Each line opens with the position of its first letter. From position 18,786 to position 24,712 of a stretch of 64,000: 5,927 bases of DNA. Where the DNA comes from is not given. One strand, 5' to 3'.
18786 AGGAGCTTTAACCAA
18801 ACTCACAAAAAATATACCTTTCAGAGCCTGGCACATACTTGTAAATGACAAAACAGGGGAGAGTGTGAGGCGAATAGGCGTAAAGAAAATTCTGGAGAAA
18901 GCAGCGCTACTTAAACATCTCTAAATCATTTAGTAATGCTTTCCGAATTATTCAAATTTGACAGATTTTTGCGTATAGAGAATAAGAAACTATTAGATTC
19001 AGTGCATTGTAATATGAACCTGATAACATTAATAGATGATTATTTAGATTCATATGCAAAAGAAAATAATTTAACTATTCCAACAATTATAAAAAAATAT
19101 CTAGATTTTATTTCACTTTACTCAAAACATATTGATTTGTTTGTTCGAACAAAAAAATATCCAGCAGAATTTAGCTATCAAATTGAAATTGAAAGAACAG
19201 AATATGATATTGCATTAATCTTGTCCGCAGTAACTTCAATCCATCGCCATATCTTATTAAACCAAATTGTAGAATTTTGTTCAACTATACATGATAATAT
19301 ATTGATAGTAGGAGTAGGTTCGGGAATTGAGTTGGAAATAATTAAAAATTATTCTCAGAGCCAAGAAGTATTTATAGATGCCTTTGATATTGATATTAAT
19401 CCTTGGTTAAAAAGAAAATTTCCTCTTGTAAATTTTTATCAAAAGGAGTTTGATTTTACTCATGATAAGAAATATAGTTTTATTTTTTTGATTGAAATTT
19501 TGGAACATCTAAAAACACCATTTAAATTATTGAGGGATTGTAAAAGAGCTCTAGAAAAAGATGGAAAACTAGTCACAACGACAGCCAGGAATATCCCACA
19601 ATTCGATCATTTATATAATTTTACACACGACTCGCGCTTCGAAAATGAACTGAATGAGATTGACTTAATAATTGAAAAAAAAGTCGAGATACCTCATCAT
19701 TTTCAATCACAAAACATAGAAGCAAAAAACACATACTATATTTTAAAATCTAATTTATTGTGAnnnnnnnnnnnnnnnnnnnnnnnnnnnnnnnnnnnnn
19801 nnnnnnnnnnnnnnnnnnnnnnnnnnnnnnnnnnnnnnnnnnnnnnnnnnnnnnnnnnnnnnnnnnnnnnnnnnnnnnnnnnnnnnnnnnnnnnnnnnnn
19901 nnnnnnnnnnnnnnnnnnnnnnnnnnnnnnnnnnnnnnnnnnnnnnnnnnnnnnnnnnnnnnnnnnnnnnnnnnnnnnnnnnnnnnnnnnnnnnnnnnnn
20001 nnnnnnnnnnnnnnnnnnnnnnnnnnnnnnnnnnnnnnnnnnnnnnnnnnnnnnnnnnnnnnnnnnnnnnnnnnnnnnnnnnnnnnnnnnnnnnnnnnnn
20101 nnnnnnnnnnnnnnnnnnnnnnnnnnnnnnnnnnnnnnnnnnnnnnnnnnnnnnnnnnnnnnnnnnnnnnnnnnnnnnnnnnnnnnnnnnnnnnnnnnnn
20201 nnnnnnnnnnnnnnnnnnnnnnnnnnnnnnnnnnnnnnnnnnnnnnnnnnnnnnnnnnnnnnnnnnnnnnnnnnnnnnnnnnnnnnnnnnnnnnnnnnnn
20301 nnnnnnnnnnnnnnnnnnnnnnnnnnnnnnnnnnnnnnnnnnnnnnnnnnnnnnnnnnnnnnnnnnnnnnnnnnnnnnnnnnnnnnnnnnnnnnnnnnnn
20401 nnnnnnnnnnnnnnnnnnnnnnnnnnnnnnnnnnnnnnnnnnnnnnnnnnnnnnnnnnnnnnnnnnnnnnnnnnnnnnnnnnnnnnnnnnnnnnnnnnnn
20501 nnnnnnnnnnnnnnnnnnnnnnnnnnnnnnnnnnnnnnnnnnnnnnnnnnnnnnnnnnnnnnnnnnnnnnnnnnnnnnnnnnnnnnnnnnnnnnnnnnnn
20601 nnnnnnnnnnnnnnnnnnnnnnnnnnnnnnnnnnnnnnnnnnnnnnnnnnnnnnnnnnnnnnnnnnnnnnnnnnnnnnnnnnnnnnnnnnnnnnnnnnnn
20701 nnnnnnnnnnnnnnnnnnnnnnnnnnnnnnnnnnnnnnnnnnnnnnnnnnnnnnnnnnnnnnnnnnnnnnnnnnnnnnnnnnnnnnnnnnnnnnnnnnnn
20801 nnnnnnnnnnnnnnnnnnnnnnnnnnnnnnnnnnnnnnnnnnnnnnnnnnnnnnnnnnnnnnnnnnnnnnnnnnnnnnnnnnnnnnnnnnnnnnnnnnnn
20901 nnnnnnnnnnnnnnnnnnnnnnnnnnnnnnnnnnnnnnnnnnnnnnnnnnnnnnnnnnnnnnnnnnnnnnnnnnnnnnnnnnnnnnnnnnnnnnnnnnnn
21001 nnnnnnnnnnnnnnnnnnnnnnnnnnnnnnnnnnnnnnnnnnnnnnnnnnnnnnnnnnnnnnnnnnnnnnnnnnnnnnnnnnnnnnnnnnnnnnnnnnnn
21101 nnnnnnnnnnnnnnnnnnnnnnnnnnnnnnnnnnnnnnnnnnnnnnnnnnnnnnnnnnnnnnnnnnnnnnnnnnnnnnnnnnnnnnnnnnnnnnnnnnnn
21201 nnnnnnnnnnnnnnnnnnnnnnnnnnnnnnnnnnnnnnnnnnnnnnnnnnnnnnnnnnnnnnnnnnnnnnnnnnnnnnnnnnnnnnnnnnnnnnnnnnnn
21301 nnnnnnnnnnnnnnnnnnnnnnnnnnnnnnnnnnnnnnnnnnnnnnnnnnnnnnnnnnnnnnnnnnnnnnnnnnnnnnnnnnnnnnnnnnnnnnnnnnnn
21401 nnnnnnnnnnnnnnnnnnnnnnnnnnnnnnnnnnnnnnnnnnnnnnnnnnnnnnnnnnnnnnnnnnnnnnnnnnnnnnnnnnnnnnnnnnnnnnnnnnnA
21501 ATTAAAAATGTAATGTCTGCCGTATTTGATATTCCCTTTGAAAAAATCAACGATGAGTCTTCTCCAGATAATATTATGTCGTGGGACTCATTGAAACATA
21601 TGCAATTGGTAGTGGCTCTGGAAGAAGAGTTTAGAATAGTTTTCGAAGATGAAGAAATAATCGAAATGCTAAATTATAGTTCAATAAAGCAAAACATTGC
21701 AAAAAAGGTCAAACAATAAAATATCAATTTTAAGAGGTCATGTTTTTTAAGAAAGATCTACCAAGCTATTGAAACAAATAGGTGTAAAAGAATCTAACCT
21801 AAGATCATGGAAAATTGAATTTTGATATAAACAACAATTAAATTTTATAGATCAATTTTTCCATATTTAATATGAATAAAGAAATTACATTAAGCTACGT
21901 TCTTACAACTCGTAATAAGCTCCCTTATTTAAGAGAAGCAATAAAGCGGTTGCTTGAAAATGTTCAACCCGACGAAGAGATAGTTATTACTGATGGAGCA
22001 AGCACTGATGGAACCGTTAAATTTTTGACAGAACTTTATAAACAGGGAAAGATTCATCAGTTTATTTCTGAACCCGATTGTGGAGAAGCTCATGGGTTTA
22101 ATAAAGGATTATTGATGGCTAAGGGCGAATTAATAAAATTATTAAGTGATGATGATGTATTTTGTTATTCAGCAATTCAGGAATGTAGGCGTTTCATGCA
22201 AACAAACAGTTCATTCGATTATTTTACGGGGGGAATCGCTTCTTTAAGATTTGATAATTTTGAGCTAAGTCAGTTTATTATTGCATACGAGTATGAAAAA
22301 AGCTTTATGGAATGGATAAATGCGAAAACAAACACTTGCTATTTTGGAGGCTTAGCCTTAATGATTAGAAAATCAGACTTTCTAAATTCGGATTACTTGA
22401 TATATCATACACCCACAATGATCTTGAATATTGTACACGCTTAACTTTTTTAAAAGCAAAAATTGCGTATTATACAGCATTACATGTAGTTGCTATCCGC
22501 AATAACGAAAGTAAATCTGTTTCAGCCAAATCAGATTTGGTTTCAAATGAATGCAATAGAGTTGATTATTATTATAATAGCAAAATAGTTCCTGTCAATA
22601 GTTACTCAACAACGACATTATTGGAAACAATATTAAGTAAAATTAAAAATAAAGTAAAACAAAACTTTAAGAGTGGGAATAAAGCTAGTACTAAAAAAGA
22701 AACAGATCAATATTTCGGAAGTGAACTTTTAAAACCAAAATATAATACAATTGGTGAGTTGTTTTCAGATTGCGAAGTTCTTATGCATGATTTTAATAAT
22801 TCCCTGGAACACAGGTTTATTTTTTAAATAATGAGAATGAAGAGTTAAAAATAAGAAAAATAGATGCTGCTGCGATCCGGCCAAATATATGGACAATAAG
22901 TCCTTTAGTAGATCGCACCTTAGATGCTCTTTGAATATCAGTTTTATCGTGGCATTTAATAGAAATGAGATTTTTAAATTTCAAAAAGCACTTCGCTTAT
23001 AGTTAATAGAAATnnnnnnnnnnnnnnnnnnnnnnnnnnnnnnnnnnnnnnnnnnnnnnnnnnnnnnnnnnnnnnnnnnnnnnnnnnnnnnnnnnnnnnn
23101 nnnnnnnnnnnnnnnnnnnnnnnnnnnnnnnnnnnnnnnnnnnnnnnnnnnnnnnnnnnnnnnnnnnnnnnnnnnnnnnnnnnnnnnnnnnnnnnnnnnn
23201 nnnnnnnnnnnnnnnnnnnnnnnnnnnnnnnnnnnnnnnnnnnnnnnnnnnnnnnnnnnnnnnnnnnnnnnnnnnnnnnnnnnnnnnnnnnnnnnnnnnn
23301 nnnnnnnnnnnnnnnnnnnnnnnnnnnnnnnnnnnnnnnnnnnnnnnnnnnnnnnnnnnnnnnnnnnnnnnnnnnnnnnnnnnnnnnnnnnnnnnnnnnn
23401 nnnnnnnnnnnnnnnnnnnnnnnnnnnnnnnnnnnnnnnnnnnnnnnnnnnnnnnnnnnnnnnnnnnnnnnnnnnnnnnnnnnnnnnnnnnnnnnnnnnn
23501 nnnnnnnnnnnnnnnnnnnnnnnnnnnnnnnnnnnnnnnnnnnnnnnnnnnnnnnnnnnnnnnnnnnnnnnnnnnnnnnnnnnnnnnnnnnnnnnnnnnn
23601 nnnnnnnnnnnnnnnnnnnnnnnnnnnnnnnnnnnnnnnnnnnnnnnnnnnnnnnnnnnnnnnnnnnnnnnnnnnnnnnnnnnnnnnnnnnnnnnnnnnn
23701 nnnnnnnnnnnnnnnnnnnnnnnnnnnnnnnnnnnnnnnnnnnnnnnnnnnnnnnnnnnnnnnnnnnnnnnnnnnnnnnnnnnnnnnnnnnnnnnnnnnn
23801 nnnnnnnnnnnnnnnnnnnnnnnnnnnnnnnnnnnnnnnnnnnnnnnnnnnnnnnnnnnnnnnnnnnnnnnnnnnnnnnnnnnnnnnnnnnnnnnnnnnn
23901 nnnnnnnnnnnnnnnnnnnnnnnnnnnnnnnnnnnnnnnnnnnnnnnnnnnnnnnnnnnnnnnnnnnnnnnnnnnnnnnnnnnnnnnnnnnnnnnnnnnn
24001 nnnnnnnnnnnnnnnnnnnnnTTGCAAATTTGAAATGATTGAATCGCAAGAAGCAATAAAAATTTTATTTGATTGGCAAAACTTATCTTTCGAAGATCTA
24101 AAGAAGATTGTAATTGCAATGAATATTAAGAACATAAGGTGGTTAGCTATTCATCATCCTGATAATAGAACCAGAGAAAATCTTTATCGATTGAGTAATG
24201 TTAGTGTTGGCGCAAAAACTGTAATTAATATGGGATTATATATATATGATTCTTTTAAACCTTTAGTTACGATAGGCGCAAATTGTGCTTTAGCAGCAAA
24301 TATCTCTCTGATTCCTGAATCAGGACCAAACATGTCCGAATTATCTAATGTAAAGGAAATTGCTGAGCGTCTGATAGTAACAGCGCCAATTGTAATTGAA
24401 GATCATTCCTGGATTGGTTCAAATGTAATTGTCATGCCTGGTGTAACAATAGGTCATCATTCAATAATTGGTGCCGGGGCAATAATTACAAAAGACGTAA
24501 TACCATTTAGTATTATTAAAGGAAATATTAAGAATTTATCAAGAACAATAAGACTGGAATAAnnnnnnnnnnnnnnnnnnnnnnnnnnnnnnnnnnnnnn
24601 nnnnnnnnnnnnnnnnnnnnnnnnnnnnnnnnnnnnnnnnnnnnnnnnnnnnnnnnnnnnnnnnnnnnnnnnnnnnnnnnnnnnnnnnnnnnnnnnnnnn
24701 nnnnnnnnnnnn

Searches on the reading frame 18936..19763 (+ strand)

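Call 72: search_protein_families(library=pfam, proteins=[window:18936-19763:+], max_evalue=0.00001)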
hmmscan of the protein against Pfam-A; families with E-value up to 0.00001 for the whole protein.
window:18936-19763:+ (275 aa): 2 families
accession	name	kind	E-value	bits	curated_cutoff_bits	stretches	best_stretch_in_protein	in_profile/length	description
PF13489.12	Methyltransf_23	-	3.4e-09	37.1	27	1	120-237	24-139/164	Methyltransferase domain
PF08242.18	Methyltransf_12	-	7e-06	27.1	30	0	123-212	1-98/98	Methyltransferase domain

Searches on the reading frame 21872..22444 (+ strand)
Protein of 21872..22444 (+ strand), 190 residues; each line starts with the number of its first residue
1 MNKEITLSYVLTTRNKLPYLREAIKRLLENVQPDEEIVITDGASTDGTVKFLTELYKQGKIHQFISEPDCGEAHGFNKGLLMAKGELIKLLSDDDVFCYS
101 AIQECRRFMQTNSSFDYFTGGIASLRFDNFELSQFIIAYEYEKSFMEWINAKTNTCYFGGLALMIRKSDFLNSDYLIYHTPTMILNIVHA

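Call 72: search_protein_families(library=pfam, proteins=[window:21872-22444:+], max_evalue=0.00001)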
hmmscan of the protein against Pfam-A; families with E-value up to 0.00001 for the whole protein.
window:21872-22444:+ (190 aa): 1 family
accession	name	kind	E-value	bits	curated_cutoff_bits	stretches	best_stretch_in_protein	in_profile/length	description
PF00535.33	Glycos_transf_2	-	6.8e-16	59.1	23.3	1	9-160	2-155/168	Glycosyl transferase family 2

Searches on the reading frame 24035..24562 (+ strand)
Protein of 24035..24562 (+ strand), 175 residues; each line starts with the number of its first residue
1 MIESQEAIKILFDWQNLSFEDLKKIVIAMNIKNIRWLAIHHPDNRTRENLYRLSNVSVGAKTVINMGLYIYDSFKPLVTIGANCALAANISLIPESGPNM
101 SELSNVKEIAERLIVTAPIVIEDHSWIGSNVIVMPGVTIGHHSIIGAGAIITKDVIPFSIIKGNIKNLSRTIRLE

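Call 73: search_protein_families(library=pfam, proteins=[window:24035-24562:+], max_evalue=0.00001)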
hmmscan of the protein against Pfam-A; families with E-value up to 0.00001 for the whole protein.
window:24035-24562:+ (175 aa): 2 families
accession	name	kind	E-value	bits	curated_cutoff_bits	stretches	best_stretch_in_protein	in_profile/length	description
PF00132.30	Hexapep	-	2.3e-12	46.5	27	1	119-153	2-36/36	Bacterial transferase hexapeptide (six repeats)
PF14602.12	Hexapep_2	-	2.8e-12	46.6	27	1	118-153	1-34/34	Hexapeptide repeat of succinyl-transferase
